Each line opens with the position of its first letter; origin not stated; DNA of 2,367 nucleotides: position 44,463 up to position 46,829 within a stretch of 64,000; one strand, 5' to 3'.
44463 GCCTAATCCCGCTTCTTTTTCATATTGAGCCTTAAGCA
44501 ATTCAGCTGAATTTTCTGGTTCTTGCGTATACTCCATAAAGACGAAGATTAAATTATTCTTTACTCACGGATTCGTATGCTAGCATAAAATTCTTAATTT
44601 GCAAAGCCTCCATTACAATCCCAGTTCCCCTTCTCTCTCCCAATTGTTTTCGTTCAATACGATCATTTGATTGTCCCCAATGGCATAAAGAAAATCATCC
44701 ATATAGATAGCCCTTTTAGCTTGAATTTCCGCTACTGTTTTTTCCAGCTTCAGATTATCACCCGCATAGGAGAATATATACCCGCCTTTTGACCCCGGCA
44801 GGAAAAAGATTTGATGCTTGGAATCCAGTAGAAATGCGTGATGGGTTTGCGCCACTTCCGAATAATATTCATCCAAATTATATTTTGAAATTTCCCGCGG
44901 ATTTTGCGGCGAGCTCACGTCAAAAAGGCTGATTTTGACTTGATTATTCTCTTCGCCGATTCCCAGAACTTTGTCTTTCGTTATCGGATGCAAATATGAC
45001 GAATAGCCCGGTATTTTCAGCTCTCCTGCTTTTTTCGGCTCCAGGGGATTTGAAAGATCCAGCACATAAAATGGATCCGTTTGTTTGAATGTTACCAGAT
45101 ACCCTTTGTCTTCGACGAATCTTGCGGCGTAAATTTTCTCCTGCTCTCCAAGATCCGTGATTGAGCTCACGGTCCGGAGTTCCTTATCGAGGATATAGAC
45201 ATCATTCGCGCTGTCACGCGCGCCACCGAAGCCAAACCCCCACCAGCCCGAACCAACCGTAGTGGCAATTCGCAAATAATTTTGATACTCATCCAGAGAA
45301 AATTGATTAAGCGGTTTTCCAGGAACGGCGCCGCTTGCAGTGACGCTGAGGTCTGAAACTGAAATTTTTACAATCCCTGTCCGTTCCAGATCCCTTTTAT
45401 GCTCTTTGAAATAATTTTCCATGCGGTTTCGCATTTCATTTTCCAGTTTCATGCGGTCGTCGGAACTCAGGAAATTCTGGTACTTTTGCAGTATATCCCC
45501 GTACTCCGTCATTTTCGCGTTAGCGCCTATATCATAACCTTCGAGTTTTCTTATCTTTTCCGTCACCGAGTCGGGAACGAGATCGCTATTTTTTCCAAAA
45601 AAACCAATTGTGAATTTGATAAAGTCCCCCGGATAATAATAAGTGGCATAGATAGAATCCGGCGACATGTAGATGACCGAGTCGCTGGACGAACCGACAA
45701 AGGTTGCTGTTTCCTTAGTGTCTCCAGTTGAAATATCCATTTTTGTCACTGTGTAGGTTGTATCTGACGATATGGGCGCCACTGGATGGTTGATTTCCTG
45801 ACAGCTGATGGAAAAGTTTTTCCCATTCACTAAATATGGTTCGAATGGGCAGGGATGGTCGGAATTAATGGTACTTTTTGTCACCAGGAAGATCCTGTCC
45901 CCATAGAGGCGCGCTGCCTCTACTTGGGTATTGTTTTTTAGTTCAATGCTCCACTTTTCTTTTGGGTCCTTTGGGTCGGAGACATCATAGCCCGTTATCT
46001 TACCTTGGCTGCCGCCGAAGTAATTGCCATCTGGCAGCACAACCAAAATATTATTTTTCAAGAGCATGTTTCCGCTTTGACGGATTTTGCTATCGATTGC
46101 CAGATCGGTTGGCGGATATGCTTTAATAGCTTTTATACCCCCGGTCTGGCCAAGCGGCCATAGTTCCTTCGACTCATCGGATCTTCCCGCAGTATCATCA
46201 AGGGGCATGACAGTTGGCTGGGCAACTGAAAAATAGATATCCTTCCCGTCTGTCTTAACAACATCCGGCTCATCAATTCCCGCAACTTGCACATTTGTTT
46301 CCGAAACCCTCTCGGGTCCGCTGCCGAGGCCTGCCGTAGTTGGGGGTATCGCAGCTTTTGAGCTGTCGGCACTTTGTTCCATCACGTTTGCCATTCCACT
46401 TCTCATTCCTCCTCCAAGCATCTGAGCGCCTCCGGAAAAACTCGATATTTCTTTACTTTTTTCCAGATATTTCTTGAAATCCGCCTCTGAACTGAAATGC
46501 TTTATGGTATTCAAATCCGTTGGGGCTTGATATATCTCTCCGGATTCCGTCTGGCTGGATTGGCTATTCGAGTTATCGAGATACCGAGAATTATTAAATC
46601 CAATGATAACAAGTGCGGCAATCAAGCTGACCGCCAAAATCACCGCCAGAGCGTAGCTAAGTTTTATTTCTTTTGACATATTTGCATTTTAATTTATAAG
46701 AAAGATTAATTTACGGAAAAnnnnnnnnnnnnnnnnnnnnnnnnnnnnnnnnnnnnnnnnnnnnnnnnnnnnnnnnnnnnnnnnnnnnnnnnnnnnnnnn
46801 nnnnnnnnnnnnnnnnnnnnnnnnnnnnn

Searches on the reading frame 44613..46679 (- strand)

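Call 21: search_protein_families(library=pfam, proteins=[window:44613-46679:-], max_evalue=0.1)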
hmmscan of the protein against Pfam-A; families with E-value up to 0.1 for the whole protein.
window:44613-46679:- (688 aa): 1 family
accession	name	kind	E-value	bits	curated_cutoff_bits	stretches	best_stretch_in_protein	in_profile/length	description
PF09826.15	Beta_propel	-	6.4e-110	368.8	22.4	1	126-676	2-491/495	Beta propeller domain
